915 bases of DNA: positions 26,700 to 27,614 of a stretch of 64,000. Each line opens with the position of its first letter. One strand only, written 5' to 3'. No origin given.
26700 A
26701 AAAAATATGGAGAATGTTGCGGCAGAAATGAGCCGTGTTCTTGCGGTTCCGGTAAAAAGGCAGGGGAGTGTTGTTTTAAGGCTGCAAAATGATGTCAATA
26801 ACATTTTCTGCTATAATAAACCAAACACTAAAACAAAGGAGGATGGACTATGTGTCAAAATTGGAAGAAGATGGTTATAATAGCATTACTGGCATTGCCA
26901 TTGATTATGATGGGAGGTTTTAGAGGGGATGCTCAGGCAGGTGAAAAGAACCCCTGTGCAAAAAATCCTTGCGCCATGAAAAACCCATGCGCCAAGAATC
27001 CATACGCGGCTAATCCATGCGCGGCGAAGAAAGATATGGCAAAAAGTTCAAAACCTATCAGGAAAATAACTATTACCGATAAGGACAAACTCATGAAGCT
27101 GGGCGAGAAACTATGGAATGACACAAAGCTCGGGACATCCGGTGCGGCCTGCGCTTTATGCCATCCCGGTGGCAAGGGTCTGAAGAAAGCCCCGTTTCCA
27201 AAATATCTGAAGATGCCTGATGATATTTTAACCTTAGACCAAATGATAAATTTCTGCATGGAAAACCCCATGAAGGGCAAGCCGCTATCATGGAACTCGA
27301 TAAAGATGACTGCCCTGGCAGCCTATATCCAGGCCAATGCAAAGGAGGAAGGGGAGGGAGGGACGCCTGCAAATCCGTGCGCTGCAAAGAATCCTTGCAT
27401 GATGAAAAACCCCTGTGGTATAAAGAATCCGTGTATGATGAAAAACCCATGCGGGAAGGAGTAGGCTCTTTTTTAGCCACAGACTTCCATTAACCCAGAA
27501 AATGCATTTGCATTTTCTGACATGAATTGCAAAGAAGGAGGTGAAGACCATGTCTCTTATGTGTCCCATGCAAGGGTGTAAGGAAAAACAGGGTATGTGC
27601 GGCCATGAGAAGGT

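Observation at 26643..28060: Secreted KNPC-cysteine-repeat proteins (cytochrome c and SmbP-like) plus two Cys-rich mini-ORFs: candidate undescribed periplasmic soft-metal module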

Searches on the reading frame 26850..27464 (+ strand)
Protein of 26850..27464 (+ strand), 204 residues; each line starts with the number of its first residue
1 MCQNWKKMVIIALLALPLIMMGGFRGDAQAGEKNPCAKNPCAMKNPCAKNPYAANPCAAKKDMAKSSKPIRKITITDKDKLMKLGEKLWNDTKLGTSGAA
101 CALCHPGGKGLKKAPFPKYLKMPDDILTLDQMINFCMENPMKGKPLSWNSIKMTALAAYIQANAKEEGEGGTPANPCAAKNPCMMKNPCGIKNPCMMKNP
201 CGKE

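Call 5: search_protein_families(library=pfam, proteins=[window:26850-27464:+], max_evalue=0.1)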
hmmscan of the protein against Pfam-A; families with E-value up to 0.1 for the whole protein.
window:26850-27464:+ (204 aa): 2 families
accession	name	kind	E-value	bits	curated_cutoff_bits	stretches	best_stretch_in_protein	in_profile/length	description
PF21342.2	SoxA-TsdA_cyt-c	-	9.2e-15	54.9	27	1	85-165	2-84/88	SoxA/TsdA, cytochrome c domain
PF03150.19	CCP_MauG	-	0.0021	19.1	25.6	1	81-112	3-35/149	Di-haem cytochrome c peroxidase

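Call 6: search_protein_families(library=ncbifam, proteins=[window:26850-27464:+], max_evalue=0.1)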
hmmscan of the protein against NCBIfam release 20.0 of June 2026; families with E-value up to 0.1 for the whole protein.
window:26850-27464:+ (204 aa): 1 family
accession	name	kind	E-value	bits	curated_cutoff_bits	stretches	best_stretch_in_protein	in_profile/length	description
TIGR04484.1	thiosulf_SoxA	equivalog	1.4e-13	50.6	110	1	82-167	6-93/212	sulfur oxidation c-type cytochrome SoxA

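Call 11: find_homologous_proteins(query=window:26850-27464:+, max_evalue=0.001)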
Query window:26850-27464:+ (204 aa): 203 proteins with E <= 0.001 among 286 candidates; the best 120 are listed.
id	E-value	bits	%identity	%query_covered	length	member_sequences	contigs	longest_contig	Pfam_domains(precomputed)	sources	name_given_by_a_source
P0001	3.4e-134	463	100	100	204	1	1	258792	PF21342.3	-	-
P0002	2.3e-97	343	81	96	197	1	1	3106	PF21342.3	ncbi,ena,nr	ncbi:MAG TPA: cytochrome C peroxidase [Thermodesulfobacteriota bacterium]|nr:cytochrome C peroxidase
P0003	9.3e-89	315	75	96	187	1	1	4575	PF21342.3,PF25052.2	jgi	jgi:cytochrome c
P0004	9.7e-82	292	71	94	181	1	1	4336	PF21342.3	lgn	-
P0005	1.6e-81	291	72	95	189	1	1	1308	PF21342.3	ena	-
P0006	1.1e-79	285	70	99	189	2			PF21342.3,PF25052.2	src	-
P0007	2.0e-77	278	66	94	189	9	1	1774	PF21342.3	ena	-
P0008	4.9e-77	276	72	89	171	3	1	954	PF21342.3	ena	-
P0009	9.0e-77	275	70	96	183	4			PF21342.3,PF25052.2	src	-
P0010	8.8e-75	269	67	100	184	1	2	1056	PF21342.3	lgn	-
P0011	4.0e-74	267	64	96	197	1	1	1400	PF21342.3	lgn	-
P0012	1.2e-72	262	67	99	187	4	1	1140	PF21342.3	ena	-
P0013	9.5e-72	259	60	96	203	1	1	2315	PF21342.3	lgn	-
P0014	1.0e-69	252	74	79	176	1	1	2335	PF21342.3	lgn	-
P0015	6.3e-69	250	66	94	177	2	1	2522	PF21342.3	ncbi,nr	ncbi:MAG: hypothetical protein HY753_09055 [Nitrospirae bacterium]|nr:hypothetical protein [Nitrospi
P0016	4.7e-67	244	60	100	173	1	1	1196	PF21342.3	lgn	-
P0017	8.1e-67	243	66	94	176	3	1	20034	PF21342.3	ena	-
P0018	1.2e-66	242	58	100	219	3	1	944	PF21342.3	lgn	-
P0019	9.5e-66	239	61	99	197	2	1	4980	PF21342.3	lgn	-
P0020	1.8e-65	238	61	94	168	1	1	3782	PF21342.3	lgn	-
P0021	1.8e-65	238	62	93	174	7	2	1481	PF21342.3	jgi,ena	-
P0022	2.2e-65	238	67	87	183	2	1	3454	PF21342.3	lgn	-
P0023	3.7e-64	234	62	93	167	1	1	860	PF21342.3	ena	-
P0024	5.6e-63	230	61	94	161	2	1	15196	PF21342.3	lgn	-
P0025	1.5e-62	229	56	98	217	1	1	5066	PF21342.3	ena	-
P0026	2.6e-62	228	59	91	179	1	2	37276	PF21342.3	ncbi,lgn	-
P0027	8.7e-61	223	62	94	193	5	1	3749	PF21342.3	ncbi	-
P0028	1.5e-60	222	66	89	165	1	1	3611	PF21342.3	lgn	-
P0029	5.5e-60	221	64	82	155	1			PF21342.3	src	-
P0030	6.1e-60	220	63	85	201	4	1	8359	PF21342.3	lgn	-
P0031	7.6e-60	220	63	90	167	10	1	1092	PF21342.3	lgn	-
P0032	2.7e-59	218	59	95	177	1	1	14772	PF21342.3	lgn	-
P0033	7.1e-59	217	59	90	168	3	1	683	PF21342.3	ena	-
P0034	2.3e-58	215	57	95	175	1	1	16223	PF21342.3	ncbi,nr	ncbi:MAG: hypothetical protein HY884_09890 [Deltaproteobacteria bacterium]|nr:hypothetical protein [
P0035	2.4e-58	215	60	88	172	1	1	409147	PF21342.3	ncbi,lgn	-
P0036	2.4e-57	212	56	96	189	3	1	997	PF21342.3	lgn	-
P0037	3.1e-57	212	69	74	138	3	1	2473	PF21342.3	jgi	jgi:cytochrome c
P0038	7.3e-57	210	53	97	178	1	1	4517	PF21342.3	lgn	-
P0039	8.5e-57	210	53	99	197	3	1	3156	PF21342.3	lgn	-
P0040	1.0e-56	210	55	97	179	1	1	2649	PF21342.3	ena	-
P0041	1.3e-56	210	56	91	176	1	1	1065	PF21342.3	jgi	jgi:cytochrome c peroxidase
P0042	6.4e-56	207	56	93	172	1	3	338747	PF21342.3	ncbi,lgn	-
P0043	8.4e-56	207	55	95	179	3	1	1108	PF21342.3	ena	-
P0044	1.2e-55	206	60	90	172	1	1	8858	PF21342.3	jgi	jgi:cytochrome c553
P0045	2.0e-55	206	54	94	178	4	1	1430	PF21342.3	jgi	jgi:cytochrome c peroxidase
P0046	1.4e-54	203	76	61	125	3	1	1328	PF21342.3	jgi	jgi:cytochrome c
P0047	1.9e-54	202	53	92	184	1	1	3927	PF21342.3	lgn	-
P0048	2.3e-54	202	53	97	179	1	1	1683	PF21342.3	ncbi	-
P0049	2.7e-54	202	53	95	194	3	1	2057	PF21342.3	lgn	-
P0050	4.4e-54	201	52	99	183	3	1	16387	PF21342.3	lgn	-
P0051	1.1e-53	200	55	90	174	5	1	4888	PF21342.3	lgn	-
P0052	2.4e-53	199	54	93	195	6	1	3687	PF21342.3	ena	-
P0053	4.6e-53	198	54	84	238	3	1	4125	PF21342.3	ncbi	-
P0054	5.0e-53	198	57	88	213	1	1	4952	PF21342.3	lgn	-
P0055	5.7e-53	198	54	92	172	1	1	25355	PF21342.3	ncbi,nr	ncbi:MAG: hypothetical protein HZB83_05695 [Deltaproteobacteria bacterium]|nr:hypothetical protein [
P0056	7.2e-53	197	52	99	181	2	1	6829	PF21342.3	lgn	-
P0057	1.7e-52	196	54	96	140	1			PF21342.3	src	-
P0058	2.4e-52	196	53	89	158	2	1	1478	PF21342.3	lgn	-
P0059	4.5e-52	195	53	94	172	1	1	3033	PF21342.3,PF03150.20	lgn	-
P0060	1.2e-51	193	51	96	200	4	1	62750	PF21342.3,PF25052.2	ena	-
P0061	2.2e-51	192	61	85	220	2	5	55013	PF21342.3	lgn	-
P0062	2.4e-51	192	50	97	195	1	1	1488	PF21342.3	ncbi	-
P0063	3.4e-50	189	45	95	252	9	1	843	PF21342.3,PF03150.20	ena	-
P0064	4.0e-50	188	51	96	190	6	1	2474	PF21342.3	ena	-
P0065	5.7e-50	188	52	87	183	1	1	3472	PF21342.3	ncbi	-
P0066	8.3e-50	187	51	94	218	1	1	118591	PF21342.3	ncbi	-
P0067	9.5e-50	187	49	96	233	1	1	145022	PF21342.3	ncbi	-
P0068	1.8e-49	186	58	77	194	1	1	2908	PF21342.3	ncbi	-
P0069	1.9e-49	186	55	87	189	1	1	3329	PF21342.3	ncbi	-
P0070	2.4e-49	186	55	86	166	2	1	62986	PF21342.3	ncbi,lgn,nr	ncbi:MAG: hypothetical protein IT362_05860 [Deltaproteobacteria bacterium]|nr:hypothetical protein [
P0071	2.7e-49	186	50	97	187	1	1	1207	PF21342.3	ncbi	-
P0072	4.0e-49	185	52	92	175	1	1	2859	PF21342.3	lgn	-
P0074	8.2e-49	184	52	92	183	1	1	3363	PF21342.3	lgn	-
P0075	2.5e-48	182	51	84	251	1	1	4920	PF21342.3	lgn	-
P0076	6.8e-48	181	50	95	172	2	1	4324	PF21342.3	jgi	jgi:cytochrome c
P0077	1.1e-47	180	62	68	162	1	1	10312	PF21342.3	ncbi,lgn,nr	ncbi:hypothetical protein EPN18_09625 [bacterium]|nr:MAG: hypothetical protein EPN18_09625 [bacteriu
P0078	1.3e-47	180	57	71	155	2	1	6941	PF21342.3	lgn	-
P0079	2.0e-47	180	44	95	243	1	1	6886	PF21342.3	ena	-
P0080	2.8e-47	179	49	86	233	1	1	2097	PF21342.3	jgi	-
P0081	4.0e-47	179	51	94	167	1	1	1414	PF21342.3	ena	-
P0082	6.4e-47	178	49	95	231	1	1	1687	PF21342.3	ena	-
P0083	7.4e-47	178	51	93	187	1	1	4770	PF21342.3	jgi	jgi:cytochrome c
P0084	1.0e-46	177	64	65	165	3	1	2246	PF21342.3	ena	-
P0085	1.1e-46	177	50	94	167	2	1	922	PF21342.3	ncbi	-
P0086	1.3e-46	177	45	96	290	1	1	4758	PF21342.3,PF02095.22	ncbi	-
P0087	1.4e-46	177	60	74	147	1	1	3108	PF21342.3,PF03150.20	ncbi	-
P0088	4.6e-45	172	56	84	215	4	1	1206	PF21342.3,PF02095.22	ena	-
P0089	5.2e-45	172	52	83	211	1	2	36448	PF21342.3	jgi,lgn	-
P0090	2.0e-44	170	54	85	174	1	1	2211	PF21342.3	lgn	-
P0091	2.2e-44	170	52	81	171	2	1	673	PF21342.3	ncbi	-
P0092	4.0e-44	169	53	75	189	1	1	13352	PF21342.3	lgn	-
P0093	4.6e-44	168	52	84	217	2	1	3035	PF21342.3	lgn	-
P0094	1.0e-43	167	66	61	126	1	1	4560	PF21342.3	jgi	jgi:cytochrome c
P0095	3.2e-43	166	57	81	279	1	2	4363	PF21342.3,PF03150.20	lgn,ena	-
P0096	3.9e-43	165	55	82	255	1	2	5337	PF21342.3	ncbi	ncbi:MAG: cytochrome C peroxidase [Thermodesulfobacteriota bacterium]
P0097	1.1e-42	164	51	88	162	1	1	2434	PF21342.3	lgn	-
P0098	1.3e-42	164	51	83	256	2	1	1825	PF21342.3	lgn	-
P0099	4.1e-42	162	51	67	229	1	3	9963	PF21342.3,PF02095.22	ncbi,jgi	-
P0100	9.4e-42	161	58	66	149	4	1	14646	PF21342.3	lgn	-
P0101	1.5e-41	160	48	99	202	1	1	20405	PF21342.3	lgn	-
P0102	3.0e-41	159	49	83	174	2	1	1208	PF21342.3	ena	-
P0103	8.0e-41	158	53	73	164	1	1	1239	PF21342.3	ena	-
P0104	8.4e-41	158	58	63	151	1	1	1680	PF21342.3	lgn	-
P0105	1.9e-40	157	53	83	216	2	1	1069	PF21342.3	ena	-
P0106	3.6e-40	156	43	98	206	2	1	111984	PF21342.3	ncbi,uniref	ncbi:hypothetical protein MNBD_DELTA01-1127 [hydrothermal vent metagenome]|uniref:Cytochrome c domai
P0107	3.6e-40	156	53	83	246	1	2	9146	PF21342.3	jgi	jgi:hypothetical protein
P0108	4.6e-40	155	42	96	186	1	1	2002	PF21342.3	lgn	-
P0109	9.7e-40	154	53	78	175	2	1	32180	PF21342.3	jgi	jgi:cytochrome c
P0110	1.3e-39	154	48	96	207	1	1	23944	PF21342.3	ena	-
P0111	3.3e-39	153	54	66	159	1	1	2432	PF21342.3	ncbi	-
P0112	5.7e-39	152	52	83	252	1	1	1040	PF21342.3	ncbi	-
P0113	1.0e-38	151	55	68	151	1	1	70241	PF21342.3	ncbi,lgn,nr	ncbi:MAG: hypothetical protein HY887_03880 [Deltaproteobacteria bacterium]|nr:hypothetical protein [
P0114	1.6e-38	150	39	85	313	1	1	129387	PF21342.3,PF03150.20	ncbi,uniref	ncbi:c-type cytochrome [Oceanisphaera sp. W20_SRM_FM3]|uniref:c-type cytochrome n=1 Tax=Oceanisphaer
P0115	5.9e-37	145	46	96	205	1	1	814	PF21342.3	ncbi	-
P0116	9.9e-37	145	50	66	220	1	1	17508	PF21342.3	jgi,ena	-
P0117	1.2e-36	144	57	65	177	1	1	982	PF21342.3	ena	-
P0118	2.2e-36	143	49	67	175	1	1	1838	PF21342.3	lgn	-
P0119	5.1e-36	142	50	73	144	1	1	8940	PF21342.3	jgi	-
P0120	7.7e-36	142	44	89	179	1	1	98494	PF21342.3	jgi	-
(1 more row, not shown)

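Call 15: find_encoding_contigs(protein=P0035, flank=10000, max_places=2)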
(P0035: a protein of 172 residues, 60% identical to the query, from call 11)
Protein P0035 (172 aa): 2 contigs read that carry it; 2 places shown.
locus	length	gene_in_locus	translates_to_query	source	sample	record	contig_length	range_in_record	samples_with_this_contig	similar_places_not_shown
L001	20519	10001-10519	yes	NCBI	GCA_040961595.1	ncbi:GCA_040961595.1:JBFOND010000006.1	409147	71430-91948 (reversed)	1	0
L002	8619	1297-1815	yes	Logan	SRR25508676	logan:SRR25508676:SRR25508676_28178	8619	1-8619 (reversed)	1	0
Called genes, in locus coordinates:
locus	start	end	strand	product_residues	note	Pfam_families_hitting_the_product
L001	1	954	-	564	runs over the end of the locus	-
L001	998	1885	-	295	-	-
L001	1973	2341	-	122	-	-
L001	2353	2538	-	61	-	-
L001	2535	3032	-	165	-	-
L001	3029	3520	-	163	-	-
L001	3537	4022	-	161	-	-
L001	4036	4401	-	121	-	-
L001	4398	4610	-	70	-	-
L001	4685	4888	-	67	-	-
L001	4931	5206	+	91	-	-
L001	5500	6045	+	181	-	PF00717:Peptidase_S24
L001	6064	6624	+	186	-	-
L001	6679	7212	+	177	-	-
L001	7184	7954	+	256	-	PF13588:HSDR_N_2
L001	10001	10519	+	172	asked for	PF21342:SoxA-TsdA_cyt-c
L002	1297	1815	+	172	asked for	PF21342:SoxA-TsdA_cyt-c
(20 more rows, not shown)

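Call 16: find_encoding_contigs(protein=P0114, flank=10000, max_places=2)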
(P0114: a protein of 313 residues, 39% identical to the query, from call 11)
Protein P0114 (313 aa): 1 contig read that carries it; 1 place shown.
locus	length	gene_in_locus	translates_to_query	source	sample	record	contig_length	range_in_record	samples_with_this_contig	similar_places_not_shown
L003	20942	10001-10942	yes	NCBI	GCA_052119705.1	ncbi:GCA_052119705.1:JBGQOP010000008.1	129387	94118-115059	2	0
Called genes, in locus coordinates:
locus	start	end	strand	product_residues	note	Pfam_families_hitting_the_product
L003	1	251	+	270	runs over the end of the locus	PF03618:Kinase-PPPase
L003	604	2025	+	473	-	PF00860:Xan_ur_permease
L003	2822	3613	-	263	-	PF04116:FA_hydroxylase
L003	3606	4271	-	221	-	PF09837:DUF2064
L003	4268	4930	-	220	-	PF00535:Glycos_transf_2, PF10111:Glyco_tranf_2_2 (weak)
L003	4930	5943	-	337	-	PF04055:Radical_SAM, PF12345:DUF3641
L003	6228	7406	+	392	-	PF01636:APH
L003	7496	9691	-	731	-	PF09335:VTT_dom, PF01134:GIDA (weak), PF01262:AlaDh_PNT_C (faint), PF01266:DAO (faint), PF07992:Pyr_redox_2, PF13738:Pyr_redox_3, PF00070:Pyr_redox, PF02852:Pyr_redox_dim, +3 more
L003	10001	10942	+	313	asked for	PF03150:CCP_MauG (weak), PF21342:SoxA-TsdA_cyt-c (weak)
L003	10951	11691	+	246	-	PF22308:DUF6969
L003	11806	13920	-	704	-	PF12867:DinB_2 (weak), PF03781:FGE-sulfatase, PF13489:Methyltransf_23, PF13847:Methyltransf_31 (faint), PF08241:Methyltransf_11, PF08242:Methyltransf_12, PF13649:Methyltransf_25 (faint)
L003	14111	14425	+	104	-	PF06865:Ppnp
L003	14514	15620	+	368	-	PF07995:GSDH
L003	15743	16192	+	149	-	PF11071:Nuc_deoxyri_tr3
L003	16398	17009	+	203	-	PF00581:Rhodanese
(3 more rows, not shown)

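Call 17: find_encoding_contigs(protein=P0042, flank=8000, max_places=1)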
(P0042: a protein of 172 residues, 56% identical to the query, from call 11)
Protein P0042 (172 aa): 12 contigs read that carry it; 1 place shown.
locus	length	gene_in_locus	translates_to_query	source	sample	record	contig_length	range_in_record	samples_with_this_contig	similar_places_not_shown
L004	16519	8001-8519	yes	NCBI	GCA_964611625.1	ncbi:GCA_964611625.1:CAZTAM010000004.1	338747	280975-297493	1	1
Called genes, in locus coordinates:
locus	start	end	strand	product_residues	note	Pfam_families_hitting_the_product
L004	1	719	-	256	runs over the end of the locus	PF19420:DDAH_eukar, PF02274:ADI (faint)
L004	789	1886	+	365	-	PF18306:LDcluster4, PF03641:Lysine_decarbox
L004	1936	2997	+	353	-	PF25917:BSH_RND, PF25973:BSH_CzcB, PF25954:Beta-barrel_RND_2 (weak), PF25989:YknX_C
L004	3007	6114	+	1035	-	PF00873:ACR_tran, PF03176:MMPL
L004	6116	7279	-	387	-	-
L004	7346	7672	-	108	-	PF00166:Cpn10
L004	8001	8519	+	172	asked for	PF21342:SoxA-TsdA_cyt-c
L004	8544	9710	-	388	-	PF22113:Mtrc-MtrF_II-IV_dom (faint), PF13435:Cytochrome_C554 (weak)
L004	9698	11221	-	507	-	PF00479:G6PD_N, PF02781:G6PD_C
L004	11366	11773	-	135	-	-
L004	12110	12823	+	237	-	PF00072:Response_reg, PF00486:Trans_reg_C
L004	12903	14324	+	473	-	PF00672:HAMP (faint), PF00512:HisKA, PF02518:HATPase_c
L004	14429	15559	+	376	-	PF01625:PMSR, PF01641:SelR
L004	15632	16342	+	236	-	PF09335:VTT_dom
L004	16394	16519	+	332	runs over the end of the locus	PF04055:Radical_SAM, PF12345:DUF3641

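Call 18: find_encoding_contigs(protein=P0066, flank=8000, max_places=1)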
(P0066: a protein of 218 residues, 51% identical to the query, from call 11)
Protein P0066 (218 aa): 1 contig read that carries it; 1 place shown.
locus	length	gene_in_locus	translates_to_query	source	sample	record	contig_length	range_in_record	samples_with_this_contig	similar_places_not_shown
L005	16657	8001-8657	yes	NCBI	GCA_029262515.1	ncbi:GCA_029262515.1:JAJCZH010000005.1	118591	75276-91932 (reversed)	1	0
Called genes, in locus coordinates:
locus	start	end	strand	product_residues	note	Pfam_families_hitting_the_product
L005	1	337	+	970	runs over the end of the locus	PF18083:PutA_N, PF01619:Pro_dh, PF00171:Aldedh, PF05893:LuxC (faint)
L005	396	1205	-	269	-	PF19420:DDAH_eukar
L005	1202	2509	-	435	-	PF04455:Saccharop_dh_N, PF21571:ArgZ-like_C_1st, PF21570:ArgZ-like_C_2nd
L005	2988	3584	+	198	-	-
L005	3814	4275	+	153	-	-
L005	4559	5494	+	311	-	PF08713:DNA_alkylation (weak)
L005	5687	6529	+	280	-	PF13487:HD_5, PF01966:HD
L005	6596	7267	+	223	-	PF00027:cNMP_binding, PF13545:HTH_Crp_2, PF00325:Crp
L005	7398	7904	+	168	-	-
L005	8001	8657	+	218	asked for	PF21342:SoxA-TsdA_cyt-c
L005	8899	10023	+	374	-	PF01384:PHO4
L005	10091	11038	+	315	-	PF13489:Methyltransf_23, PF01209:Ubie_methyltran, PF13847:Methyltransf_31, PF08241:Methyltransf_11, PF08242:Methyltransf_12, PF13649:Methyltransf_25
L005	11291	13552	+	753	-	PF02743:dCache_1 (faint), PF13185:GAF_2 (weak), PF00990:GGDEF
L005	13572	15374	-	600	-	PF08497:Radical_SAM_N, PF04055:Radical_SAM (weak)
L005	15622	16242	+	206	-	PF07238:PilZ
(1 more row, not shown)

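Call 19: find_encoding_contigs(protein=P0067, flank=8000, max_places=1)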
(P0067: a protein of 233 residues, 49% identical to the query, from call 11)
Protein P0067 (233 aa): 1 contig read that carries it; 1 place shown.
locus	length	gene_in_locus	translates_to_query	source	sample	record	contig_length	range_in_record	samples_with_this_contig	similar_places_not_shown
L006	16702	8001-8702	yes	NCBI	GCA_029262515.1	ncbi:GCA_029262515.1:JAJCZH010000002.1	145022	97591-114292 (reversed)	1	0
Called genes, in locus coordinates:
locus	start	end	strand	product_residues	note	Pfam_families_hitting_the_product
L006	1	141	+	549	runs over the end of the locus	PF07228:SpoIIE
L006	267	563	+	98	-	PF07883:Cupin_2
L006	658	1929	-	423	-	-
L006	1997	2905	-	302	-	PF01435:Peptidase_M48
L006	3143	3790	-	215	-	PF07589:PEP_exosort_dom (weak)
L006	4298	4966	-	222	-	-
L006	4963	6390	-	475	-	-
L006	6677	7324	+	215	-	PF13428:TPR_14 (faint), PF14559:TPR_19 (faint)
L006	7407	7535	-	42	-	-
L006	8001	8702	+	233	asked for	PF21342:SoxA-TsdA_cyt-c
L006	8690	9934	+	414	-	PF14522:Cytochrome_C7 (faint), PF22113:Mtrc-MtrF_II-IV_dom (weak), PF13435:Cytochrome_C554 (weak)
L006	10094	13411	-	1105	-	PF01476:LysM (weak)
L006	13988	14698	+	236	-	PF01487:DHquinase_I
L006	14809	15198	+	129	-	PF14552:Tautomerase_2, PF01361:Tautomerase (weak)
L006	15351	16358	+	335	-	PF00044:Gp_dh_N, PF02800:Gp_dh_C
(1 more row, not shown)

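Call 20: find_encoding_contigs(protein=P0106, flank=8000, max_places=1)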
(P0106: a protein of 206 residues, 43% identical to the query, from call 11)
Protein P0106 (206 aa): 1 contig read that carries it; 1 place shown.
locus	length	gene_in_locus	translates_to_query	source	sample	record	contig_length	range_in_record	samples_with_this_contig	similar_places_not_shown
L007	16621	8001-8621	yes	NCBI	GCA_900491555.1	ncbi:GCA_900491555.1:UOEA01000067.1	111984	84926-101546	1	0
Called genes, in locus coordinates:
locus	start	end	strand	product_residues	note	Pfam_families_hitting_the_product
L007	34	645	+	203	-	-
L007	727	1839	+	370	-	PF00226:DnaJ, PF01556:DnaJ_C, PF00684:DnaJ_CXXCXGXG, PF27439:DnaJ_C_2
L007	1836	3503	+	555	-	PF13174:TPR_6 (faint), PF14559:TPR_19 (faint), PF13432:TPR_16 (faint), PF04348:LppC, PF13433:Peripla_BP_5 (faint), PF13458:Peripla_BP_6, PF01094:ANF_receptor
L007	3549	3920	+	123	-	PF21157:DksA_N, PF01258:zf-dskA_traR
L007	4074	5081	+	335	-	PF01087:GalP_UDP_transf, PF01230:HIT (faint), PF16285:DUF4931_N, PF16268:DUF4921, PF11969:DcpS_C (faint), PF02744:GalP_UDP_tr_C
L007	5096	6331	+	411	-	PF13492:GAF_3 (faint), PF00512:HisKA, PF02518:HATPase_c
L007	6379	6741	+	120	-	PF00072:Response_reg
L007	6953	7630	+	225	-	PF00027:cNMP_binding, PF13545:HTH_Crp_2, PF00325:Crp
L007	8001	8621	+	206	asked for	PF21342:SoxA-TsdA_cyt-c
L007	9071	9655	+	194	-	-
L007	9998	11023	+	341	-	-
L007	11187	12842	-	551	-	PF03063:Prismane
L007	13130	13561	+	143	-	PF01814:Hemerythrin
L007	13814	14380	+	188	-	PF00174:Oxidored_molyb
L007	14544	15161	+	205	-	PF11845:Tll0287-like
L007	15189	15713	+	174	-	PF00581:Rhodanese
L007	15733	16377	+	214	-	PF02545:Maf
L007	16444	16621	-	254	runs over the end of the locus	PF02535:Zip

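Call 21: search_protein_families(library=pfam, proteins=[P0003, P0060, P0086, P0079, P0114], max_evalue=1)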
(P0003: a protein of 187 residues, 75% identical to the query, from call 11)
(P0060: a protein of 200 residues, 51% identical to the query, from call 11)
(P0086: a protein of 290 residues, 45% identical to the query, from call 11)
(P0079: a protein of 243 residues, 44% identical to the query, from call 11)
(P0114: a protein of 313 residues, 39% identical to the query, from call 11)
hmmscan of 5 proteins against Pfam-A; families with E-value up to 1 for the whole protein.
P0003 (187 aa): 4 families
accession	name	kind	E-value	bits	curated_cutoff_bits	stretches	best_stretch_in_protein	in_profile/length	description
PF21342.2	SoxA-TsdA_cyt-c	-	1.7e-15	57.2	27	1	77-157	2-84/88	SoxA/TsdA, cytochrome c domain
PF25052.1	AtDEF-like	-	1.4e-05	25.7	25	2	7-60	5-58/79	Defensin-like family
PF03150.19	CCP_MauG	-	0.00035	21.7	25.6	1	73-104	3-35/149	Di-haem cytochrome c peroxidase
PF13442.11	Cytochrome_CBB3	-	0.013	16.3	27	1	92-152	13-68/68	Cytochrome C oxidase, cbb3-type, subunit III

P0060 (200 aa): 6 families
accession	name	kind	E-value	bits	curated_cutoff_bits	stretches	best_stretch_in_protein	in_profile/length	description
PF21342.2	SoxA-TsdA_cyt-c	-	3.1e-15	56.4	27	1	81-161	1-83/88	SoxA/TsdA, cytochrome c domain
PF25052.1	AtDEF-like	-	9.1e-06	26.3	25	1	9-55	8-56/79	Defensin-like family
PF13442.11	Cytochrome_CBB3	-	0.00052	20.7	27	1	97-157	13-68/68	Cytochrome C oxidase, cbb3-type, subunit III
PF02389.20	Cornifin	-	0.0093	16.6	34.8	1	175-197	19-41/135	Cornifin (SPRR) family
PF24196.1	DUF7421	-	0.072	13.6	27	1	40-62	27-49/61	Family of unknown function (DUF7421)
PF17830.6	STI1-HOP_DP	-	0.47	10.8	29.1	0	38-55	31-48/55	STI1/HOP, DP domain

P0086 (290 aa): 3 families
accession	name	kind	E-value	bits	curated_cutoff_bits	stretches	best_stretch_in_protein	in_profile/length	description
PF21342.2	SoxA-TsdA_cyt-c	-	1e-12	48.3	27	1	66-144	5-85/88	SoxA/TsdA, cytochrome c domain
PF02095.21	Extensin_1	-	1.3e-10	41.8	105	1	153-278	4-129/171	Extensin-like protein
PF03150.19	CCP_MauG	-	0.12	13.4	25.6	1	65-91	9-36/149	Di-haem cytochrome c peroxidase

P0079 (243 aa): 1 family
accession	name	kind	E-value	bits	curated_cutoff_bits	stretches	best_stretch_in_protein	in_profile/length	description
PF21342.2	SoxA-TsdA_cyt-c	-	2.3e-13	50.4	27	1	107-182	3-80/88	SoxA/TsdA, cytochrome c domain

P0114 (313 aa): 2 families
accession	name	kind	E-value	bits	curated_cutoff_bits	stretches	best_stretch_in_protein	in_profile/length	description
PF21342.2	SoxA-TsdA_cyt-c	-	3.3e-07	30.6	27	1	146-231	2-81/88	SoxA/TsdA, cytochrome c domain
PF03150.19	CCP_MauG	-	1.8e-06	29.1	25.6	1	141-173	2-35/149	Di-haem cytochrome c peroxidase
